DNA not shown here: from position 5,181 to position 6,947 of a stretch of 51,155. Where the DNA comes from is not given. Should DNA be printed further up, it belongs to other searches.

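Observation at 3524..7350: WYL-regulator-headed operon of three uncharacterised membrane proteins on a mobile element: candidate undescribed defence / abortive-infection system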

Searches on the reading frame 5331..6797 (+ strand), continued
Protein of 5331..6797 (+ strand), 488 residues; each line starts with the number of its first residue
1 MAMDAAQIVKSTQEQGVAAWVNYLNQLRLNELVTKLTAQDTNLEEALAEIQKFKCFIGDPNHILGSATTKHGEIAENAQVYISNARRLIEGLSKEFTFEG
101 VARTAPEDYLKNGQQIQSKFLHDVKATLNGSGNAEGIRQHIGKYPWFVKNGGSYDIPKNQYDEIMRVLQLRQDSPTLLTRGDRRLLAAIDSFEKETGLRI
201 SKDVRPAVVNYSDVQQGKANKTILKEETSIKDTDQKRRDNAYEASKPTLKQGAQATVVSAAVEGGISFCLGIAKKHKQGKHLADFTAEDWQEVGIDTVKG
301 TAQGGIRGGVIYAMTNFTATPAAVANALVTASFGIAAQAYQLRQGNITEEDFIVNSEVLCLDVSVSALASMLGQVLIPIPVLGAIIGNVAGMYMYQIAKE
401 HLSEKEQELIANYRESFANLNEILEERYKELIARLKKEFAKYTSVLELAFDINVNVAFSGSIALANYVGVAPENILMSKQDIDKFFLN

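Call 44: search_solved_structures(query=A3, max_evalue=10, show_alignments=2)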
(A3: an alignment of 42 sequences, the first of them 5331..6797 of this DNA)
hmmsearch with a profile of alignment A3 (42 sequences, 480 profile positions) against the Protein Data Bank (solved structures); distinct sequences matched with E-value up to 10: 16.
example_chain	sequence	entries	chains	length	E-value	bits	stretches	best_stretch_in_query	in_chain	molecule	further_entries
7pty_A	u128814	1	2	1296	0.035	15.8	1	311-440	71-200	Delta-latroinsectotoxin-Lt1a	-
9k9w_M2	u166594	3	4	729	0.11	14.1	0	52-78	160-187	Glr2806 protein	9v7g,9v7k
5lef_C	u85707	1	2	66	0.26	12.9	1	386-441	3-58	Kinesin-like protein KIF20A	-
1ce0_A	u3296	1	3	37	0.95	11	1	30-64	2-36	PROTEIN (LEUCINE ZIPPER MODEL H38-P1)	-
6yip_A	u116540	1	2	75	1.1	10.8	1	389-444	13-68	Kinesin-like protein KIF20A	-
8r7n_F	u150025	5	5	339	1.5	10.4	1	163-238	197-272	U11/U12 small nuclear ribonucleoprotein 48 kDa protein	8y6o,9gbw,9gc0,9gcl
1av1_A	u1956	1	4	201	1.6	10.3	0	391-466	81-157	APOLIPOPROTEIN A-I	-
4v6m_A0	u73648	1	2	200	1.6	10.3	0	389-436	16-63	Apolipoprotein A-I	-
2msc_A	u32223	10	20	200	1.7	10.2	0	391-466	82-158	Apolipoprotein A-I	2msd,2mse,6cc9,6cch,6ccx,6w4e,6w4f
6pts_A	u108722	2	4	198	1.7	10.2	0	391-466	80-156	Apolipoprotein A-I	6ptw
8eqs_C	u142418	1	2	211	2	10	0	391-466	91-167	Apolipoprotein A-I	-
7kjr_C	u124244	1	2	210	2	10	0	391-466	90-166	Apolipoprotein A-I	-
3k2s_A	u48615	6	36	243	3.1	9.3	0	389-436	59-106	Apolipoprotein A-I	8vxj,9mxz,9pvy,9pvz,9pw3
6clz_B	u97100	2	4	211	7.7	8.1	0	391-466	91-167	Apolipoprotein A-I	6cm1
9uvz_A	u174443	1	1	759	7.8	8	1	408-477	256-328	Lysophosphatidic acid receptor 2,ARK1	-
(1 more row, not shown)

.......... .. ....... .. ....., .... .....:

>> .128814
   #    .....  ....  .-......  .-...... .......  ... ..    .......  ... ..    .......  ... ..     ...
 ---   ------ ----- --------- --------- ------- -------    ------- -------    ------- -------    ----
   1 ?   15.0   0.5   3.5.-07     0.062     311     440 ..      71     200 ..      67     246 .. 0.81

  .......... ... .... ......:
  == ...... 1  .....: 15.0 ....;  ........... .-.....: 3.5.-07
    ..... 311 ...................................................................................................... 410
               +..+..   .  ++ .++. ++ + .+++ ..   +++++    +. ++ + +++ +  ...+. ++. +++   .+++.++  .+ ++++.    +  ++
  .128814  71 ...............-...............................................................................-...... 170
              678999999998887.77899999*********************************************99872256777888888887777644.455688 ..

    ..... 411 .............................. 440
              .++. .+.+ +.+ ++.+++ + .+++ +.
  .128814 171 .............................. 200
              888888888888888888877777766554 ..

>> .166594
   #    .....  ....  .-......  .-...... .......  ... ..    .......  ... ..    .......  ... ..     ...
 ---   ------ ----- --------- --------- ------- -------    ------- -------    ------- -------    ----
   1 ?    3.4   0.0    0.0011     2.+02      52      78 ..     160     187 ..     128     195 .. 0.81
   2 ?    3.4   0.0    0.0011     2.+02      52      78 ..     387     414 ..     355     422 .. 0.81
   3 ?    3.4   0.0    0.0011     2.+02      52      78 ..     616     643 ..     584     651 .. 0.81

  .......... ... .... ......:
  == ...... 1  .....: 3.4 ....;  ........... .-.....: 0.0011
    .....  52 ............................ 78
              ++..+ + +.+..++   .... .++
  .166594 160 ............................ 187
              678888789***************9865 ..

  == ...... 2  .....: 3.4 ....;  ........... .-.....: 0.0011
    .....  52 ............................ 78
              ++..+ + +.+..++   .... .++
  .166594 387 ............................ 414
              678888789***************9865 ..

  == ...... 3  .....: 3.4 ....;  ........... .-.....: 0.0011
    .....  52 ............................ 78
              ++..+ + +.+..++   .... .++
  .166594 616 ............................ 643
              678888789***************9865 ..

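Call 45: search_protein_families(library=pfam, proteins=[P0039, P0075, P0361, P0410, P0451, P0506, P0369, P0482, P0404], max_evalue=1)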
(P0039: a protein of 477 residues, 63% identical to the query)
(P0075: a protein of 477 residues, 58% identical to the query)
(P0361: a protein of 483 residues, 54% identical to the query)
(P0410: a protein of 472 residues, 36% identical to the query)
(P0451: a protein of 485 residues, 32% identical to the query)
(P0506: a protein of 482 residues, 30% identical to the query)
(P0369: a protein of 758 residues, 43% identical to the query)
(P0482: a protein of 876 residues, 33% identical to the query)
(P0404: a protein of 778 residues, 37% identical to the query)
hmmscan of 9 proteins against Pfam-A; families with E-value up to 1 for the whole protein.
P0039 (477 aa): 2 families
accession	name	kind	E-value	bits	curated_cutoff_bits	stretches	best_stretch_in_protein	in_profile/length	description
PF11981.13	DUF3482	-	0.023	14.5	29.2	1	274-347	139-214/293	Domain of unknown function (DUF3482)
PF06804.17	Lipoprotein_18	-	0.15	11.5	25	0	9-62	165-218/323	NlpB/DapX lipoprotein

P0075 (477 aa): 5 families
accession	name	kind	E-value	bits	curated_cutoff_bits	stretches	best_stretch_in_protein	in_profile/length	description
PF05130.17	FlgN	-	0.053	14.4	30.5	1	394-437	85-128/147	FlgN protein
PF04306.18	DUF456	-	0.056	14.2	29.4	1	353-391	65-102/139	Protein of unknown function (DUF456)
PF20990.2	DUF2207_C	-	0.065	13.4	33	1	149-257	50-153/247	Predicted membrane protein (DUF2207) C-terminal domain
PF02609.21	Exonuc_VII_S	-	0.11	13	24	1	23-47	6-30/52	Exonuclease VII small subunit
PF18070.6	Cas9_PI2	-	0.96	10.7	27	1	135-158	21-44/59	CRISPR-Cas9 PI domain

P0361 (483 aa): 6 families
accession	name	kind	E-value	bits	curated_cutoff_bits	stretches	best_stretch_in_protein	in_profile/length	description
PF11981.13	DUF3482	-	0.003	17.4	29.2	1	280-336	139-192/293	Domain of unknown function (DUF3482)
PF04306.18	DUF456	-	0.055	14.2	29.4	1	358-400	64-105/139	Protein of unknown function (DUF456)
PF19995.5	iSTAND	-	0.061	14.1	24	1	113-193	35-116/163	inactive STAND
PF22481.1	DUF6985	-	0.16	12.9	24.5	0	400-475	34-109/148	Domain of unknown function (DUF6985)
PF19673.4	DUF6176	-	0.17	12.3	27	1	7-55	9-56/109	Family of unknown function (DUF6176)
PF13102.12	Phage_int_SAM_5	-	0.63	10.9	22.3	0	406-447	4-45/98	Phage integrase SAM-like domain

P0410 (472 aa): 1 family
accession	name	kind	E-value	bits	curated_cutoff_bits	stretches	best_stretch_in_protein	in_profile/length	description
PF11981.13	DUF3482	-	0.019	14.8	29.2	1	268-324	139-196/293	Domain of unknown function (DUF3482)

P0451 (485 aa): 4 families
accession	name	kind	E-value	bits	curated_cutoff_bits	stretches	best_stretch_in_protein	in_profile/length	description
PF01545.26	Cation_efflux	-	0.021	15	26.6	1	236-329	93-181/198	Cation efflux family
PF13488.11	Gly-zipper_Omp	-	0.036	14.4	25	1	361-384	9-31/46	Glycine zipper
PF01169.24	GDT1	-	0.037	14.8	27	1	350-395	21-66/75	Divalent cation/proton antiporter GDT1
PF12072.13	RNase_Y_N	-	0.42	10.5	32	1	372-411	5-44/201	RNase Y N-terminal region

P0506 (482 aa): 1 family
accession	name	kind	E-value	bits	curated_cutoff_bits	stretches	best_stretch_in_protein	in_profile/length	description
PF06695.16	Sm_multidrug_ex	-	0.13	13.3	30.7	1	356-392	69-101/121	Putative small multi-drug export protein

P0369 (758 aa): 2 families
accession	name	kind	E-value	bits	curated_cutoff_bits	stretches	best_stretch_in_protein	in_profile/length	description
PF11981.13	DUF3482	-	0.0013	18.6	29.2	1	555-634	139-213/293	Domain of unknown function (DUF3482)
PF10176.14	NEDD4_Bsd2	-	0.0073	17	24.7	1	95-168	40-123/130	NEDD4/Bsd2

P0482 (876 aa): 2 families
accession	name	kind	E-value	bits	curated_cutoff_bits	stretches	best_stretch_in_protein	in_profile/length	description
PF10874.13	DUF2746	-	0.14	13.1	23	1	803-852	44-92/101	Protein of unknown function (DUF2746)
PF13518.12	HTH_28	-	0.22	12.1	25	0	525-567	9-47/52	Helix-turn-helix domain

P0404 (778 aa): 3 families
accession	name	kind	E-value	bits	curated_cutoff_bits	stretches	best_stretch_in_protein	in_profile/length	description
PF06897.17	DUF1269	-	0.18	12.6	26.9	0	659-705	10-52/100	Protein of unknown function (DUF1269)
PF15496.11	DUF4646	-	0.22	12.6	23.4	1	603-691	15-112/126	Domain of unknown function (DUF4646)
PF07544.18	Med9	-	0.49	10.9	26.9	0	314-388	7-71/80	RNA polymerase II transcription mediator complex subunit 9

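Call 51: search_protein_families(library=padloc, alignment_id=A4, max_evalue=0.00001)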
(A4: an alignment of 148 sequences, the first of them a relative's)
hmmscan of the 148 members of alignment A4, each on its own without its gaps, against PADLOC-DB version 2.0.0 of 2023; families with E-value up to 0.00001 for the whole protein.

A. member 1, L001:4400-7591:+ (1064 aa): 10 families
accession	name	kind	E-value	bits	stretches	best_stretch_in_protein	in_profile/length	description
PDLC04140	mad8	-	4.8e-21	73.6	1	506-887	2-304/314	mads_8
PDLC04105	HerA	-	2.6e-17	60.6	2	505-580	141-214/576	-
PDLC04097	HerA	-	6e-15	52.9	1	676-886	391-596/618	-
PDLC02185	HerA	-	3.8e-14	50.3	1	722-884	409-563/585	-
PDLC04103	HerA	-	1.1e-13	48.4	1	513-576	152-215/579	-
PDLC04100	HerA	-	1.7e-13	48.1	1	691-883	377-556/580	-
PDLC04106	HerA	-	3.2e-13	47.1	1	722-884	472-630/667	-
PDLC04098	HerA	-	2.6e-12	44.1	1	722-886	487-650/686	-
PDLC04102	HerA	-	6.2e-10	36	0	524-589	166-238/654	-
PDLC01055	HerA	-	9.5e-08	29.3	0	520-584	145-210/532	Type III coevolved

B. families by the number of members that match (of 148 scanned): 159 families (the first 25 are shown)
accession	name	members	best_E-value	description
PDLC02926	HTH_VI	7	6.8e-13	-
PDLC04142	capH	5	1e-12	capH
PDLC03665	Control_protein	4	3.5e-15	control protein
PDLC03951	RmrA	3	9.3e-07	-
PDLC03954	RmrA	3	1.1e-06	-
PDLC04155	HEC-06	2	1.2e-53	-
PDLC04157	HEC-06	2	7.8e-51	-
PDLC04154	HEC-06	2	2.1e-50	-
PDLC02695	Orf5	2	5.3e-49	Orf5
PDLC02686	Orf5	2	5.4e-47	Orf5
PDLC02687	Orf5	2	5.3e-44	Orf5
PDLC02700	Orf5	2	2.2e-40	Orf5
PDLC02701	Orf5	2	2e-39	Orf5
PDLC02693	Orf5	2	2.1e-38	Orf5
PDLC02691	Orf5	2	3.4e-38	Orf5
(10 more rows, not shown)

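Call 52: search_protein_families(library=pfam, alignment_id=A4, max_evalue=0.00001)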
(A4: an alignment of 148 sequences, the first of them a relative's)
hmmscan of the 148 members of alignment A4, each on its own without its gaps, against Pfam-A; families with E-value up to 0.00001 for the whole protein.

A. member 1, L001:4400-7591:+ (1064 aa): 2 families
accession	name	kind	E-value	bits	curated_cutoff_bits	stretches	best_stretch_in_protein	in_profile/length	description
PF01935.23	DUF87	-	2.6e-14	54.3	23.2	1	509-742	2-216/220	Helicase HerA, central domain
PF10412.15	TrwB_AAD_bind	-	1.4e-07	31.3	20.5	1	522-582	5-65/387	Type IV secretion-system coupling protein DNA-binding domain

B. families by the number of members that match (of 148 scanned): 130 families (the first 25 are shown)
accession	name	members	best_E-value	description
PF01381.28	HTH_3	7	1.2e-13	Helix-turn-helix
PF13560.12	HTH_31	5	6.2e-10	Helix-turn-helix domain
PF13240.11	Zn_Ribbon_1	4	8.9e-13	zinc-ribbon domain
PF00528.27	BPD_transp_1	3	4.8e-20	Binding-protein-dependent transport system inner membrane component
PF13443.12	HTH_26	3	8.8e-12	Cro/C1-type HTH DNA-binding domain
PF23543.1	DUF6688_C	2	1.2e-59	DUF6688 C-terminal domain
PF10502.14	Peptidase_S26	2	4.8e-53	Signal peptidase, peptidase S26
PF20394.4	DUF6688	2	4e-50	DUF6688 N-terminal domain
PF03235.19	GmrSD_N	2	8e-37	GmrSD restriction endonuclease, N-terminal domain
PF00004.35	AAA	2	1.2e-29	ATPase family associated with various cellular activities (AAA)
PF00069.31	Pkinase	2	1.5e-28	Protein kinase domain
PF00027.35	cNMP_binding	2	1.8e-19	Cyclic nucleotide-binding domain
PF07510.16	GmrSD_C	2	2e-19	GmrSD restriction endonucleases, C-terminal domain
PF13545.12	HTH_Crp_2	2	1.2e-16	Crp-like helix-turn-helix domain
PF07714.23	PK_Tyr_Ser-Thr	2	1.6e-16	Protein tyrosine and serine/threonine kinase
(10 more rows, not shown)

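Call 54: search_protein_families(library=padloc, alignment_id=A5, max_evalue=0.00001)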
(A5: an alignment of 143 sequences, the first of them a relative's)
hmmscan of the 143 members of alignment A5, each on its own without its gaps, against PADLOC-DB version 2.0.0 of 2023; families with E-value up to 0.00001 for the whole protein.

A. member 1, L040:8567-9346:- (260 aa): 0 families

B. families by the number of members that match (of 143 scanned): 283 families (the first 25 are shown)
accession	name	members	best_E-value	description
PDLC05027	PDC-S48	2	9.6e-155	-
PDLC03976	PD-Lambda-1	2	2.2e-107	-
PDLC04842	PDC-S04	2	1.5e-99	-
PDLC03977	PD-Lambda-1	2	8.3e-98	-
PDLC04841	PDC-S04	2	3.5e-76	-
PDLC05028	PDC-S48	2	1e-66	-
PDLC04838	PDC-S04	2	1.1e-45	-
PDLC01247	DEDDh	2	1.1e-37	"CAS-I,CAS-II,CAS-III,CAS-IV,CAS-V,CAS-VI; associated"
PDLC04839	PDC-S04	2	1.1e-32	-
PDLC04155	HEC-06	2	2e-30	-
PDLC02695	Orf5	2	3.1e-29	Orf5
PDLC04154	HEC-06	2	6.9e-29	-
PDLC04157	HEC-06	2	7e-28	-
PDLC02693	Orf5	2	7.1e-28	Orf5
PDLC05078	PDC-S72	2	5e-25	-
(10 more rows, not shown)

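Call 55: search_protein_families(library=pfam, alignment_id=A5, max_evalue=0.00001)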
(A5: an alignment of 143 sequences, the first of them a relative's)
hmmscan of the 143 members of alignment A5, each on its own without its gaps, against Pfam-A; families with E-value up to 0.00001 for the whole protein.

A. member 1, L040:8567-9346:- (260 aa): 0 families

B. families by the number of members that match (of 143 scanned): 118 families (the first 25 are shown)
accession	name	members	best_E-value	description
PF00589.27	Phage_integrase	4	1.9e-32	Phage integrase family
PF01381.28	HTH_3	3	1.2e-15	Helix-turn-helix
PF03235.19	GmrSD_N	2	1.5e-30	GmrSD restriction endonuclease, N-terminal domain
PF02342.23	TerD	2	1.2e-26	TerD domain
PF00929.31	RNase_T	2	8.8e-26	Exonuclease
PF08327.17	AHSA1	2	6.8e-24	Activator of Hsp90 ATPase homolog 1-like protein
PF13250.11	DUF4041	2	2e-17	Domain of unknown function (DUF4041)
PF10544.15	T5orf172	2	5e-16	T5orf172 domain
PF13455.12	MUG113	2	5.2e-16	Meiotically up-regulated gene 113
PF02661.23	Fic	2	5.8e-13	Fic/DOC family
PF13560.12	HTH_31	2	1.3e-11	Helix-turn-helix domain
PF12840.13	HTH_20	2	2.4e-11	Helix-turn-helix domain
PF13289.12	SIR2_2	2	3.2e-10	SIR2-like domain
PF10708.14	DUF2510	2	3.5e-09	Protein of unknown function (DUF2510)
PF13240.11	Zn_Ribbon_1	2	5.2e-09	zinc-ribbon domain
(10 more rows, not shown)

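Call 66: fold_search(model_id=the predicted structure, library=viral)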
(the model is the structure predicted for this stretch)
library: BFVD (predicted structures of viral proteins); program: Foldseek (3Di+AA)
matches with E <= 10: 175; with E <= 0.001: 0
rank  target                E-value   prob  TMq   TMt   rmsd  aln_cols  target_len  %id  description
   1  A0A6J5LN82            1.2e-01  0.30  0.12  0.15  72.6       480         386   12  Uncharacterized protein (Fragment) [uncultured Caudovirales phage]
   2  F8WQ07                1.5e-01  0.25  0.14  0.07  36.6       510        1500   10  (no name in the UniProt tables at hand)
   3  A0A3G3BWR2            2.2e-01  0.09  0.10  0.05  47.3       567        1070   13  (no name in the UniProt tables at hand)
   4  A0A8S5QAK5            3.2e-01  0.12  0.11  0.05  41.2       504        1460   10  Minor tail protein [Myoviridae sp. ctm8X17]
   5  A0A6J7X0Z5            5.3e-01  0.09  0.10  0.09  55.6       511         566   12  Uncharacterized protein [uncultured Caudovirales phage]
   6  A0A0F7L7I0            5.6e-01  0.18  0.15  0.10  43.1       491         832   12  Uncharacterized protein [uncultured marine virus]
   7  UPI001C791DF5         6.1e-01  0.10  0.11  0.06  34.2       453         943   11  (no name look-up for this kind of identifier)
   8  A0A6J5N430            7.0e-01  0.16  0.14  0.09  32.4       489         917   11  Bacteriophage lambda, GpH, tail tape measure, N-terminal [uncultured Caudovirales phage]
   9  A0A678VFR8            7.0e-01  0.04  0.09  0.08  37.5       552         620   12  Tail adsorption protein [Lactococcus phage vB_Llc_bIBBAm4]
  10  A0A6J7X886            7.3e-01  0.10  0.14  0.10  45.1       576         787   11  Uncharacterized protein [uncultured Caudovirales phage]
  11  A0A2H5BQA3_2          7.7e-01  0.10  0.12  0.06  42.0       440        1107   11  MJ0042 family finger-like protein [Vibrio phage Vp_R1]
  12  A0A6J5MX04            8.8e-01  0.10  0.13  0.16  31.6       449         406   11  Intramolecular chaperone auto-processing domain containing protein [uncultured Caudovirales phage]
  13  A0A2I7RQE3            9.2e-01  0.11  0.13  0.10  29.5       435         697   12  (no name in the UniProt tables at hand)
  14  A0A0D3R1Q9            9.2e-01  0.08  0.12  0.13  54.1       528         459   10  Uncharacterized protein [Marco virus]
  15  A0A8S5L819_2          1.0e+00  0.07  0.13  0.07  59.0       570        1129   13  Minor tail protein [Siphoviridae sp. ctDmQ3]
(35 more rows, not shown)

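Call 68: search_protein_families(library=pfam, alignment_id=A3, max_evalue=1)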
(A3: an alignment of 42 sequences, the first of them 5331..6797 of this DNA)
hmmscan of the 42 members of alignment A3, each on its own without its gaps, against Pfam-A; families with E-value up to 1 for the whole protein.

A. member 1, window:5331-6797:+ (488 aa): 4 families
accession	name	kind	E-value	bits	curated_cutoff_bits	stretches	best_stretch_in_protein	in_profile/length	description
PF24252.1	CdrL_M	-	0.028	15.1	27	1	419-461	9-52/77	CdrL-like, middle region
PF11981.13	DUF3482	-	0.043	13.6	29.2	1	285-359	139-215/293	Domain of unknown function (DUF3482)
PF13972.11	TetR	-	0.1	12.8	25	0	41-96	25-80/144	Bacterial transcriptional repressor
PF08278.16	DnaG_DnaB_bind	-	0.21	12.4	29.1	0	396-436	68-110/124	DNA primase DnaG DnaB-binding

B. families by the number of members that match (of 42 scanned): 71 families (the first 25 are shown)
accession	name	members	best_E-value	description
PF11981.13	DUF3482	16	0.003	Domain of unknown function (DUF3482)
PF08278.16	DnaG_DnaB_bind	3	0.051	DNA primase DnaG DnaB-binding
PF04306.18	DUF456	2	0.055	Protein of unknown function (DUF456)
PF13102.12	Phage_int_SAM_5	2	0.19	Phage integrase SAM-like domain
PF04108.17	ATG17_like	1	0.00029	Autophagy protein ATG17-like domain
PF10805.13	DUF2730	1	0.00077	Protein of unknown function (DUF2730)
PF09925.14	DUF2157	1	0.003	Predicted membrane protein (DUF2157)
PF07526.16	POX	1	0.0041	Associated with HOX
PF05269.17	Phage_CII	1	0.0079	Bacteriophage CII protein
PF23233.1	HAT_Syf1_CNRKL1_N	1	0.008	Pre-mRNA-splicing factor Syf1/CNRKL1 N-terminal HAT repeat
PF12896.12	ANAPC4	1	0.0084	Anaphase-promoting complex, cyclosome, subunit 4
PF01442.23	Apolipoprotein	1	0.011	Apolipoprotein A1/A4/E domain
PF24564.1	DUF7605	1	0.012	Domain of unknown function (DUF7605)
PF15784.10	GPS2_interact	1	0.015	G-protein pathway suppressor 2-interacting domain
PF01545.26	Cation_efflux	1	0.021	Cation efflux family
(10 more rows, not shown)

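Call 69: search_dna_similar(query=window:5337-6794:+, collection=phages, mode=protein, max_evalue=0.00001, max_rows=20)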
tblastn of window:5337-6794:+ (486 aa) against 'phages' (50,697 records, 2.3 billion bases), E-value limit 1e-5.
Records with a match: 1; places in all: 1; records where one place covers at least 80% of the query: 0.
Best place of each record, by identity: <60% 1.
By first word of the organism name: Bacteriophage 1.
By host as written in the record: - 1.
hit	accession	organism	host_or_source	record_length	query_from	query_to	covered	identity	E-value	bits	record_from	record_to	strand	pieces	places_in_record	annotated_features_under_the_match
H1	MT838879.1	Bacteriophage sp.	human fecal samples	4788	7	386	78%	35.2%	4e-66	236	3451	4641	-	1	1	record has no annotation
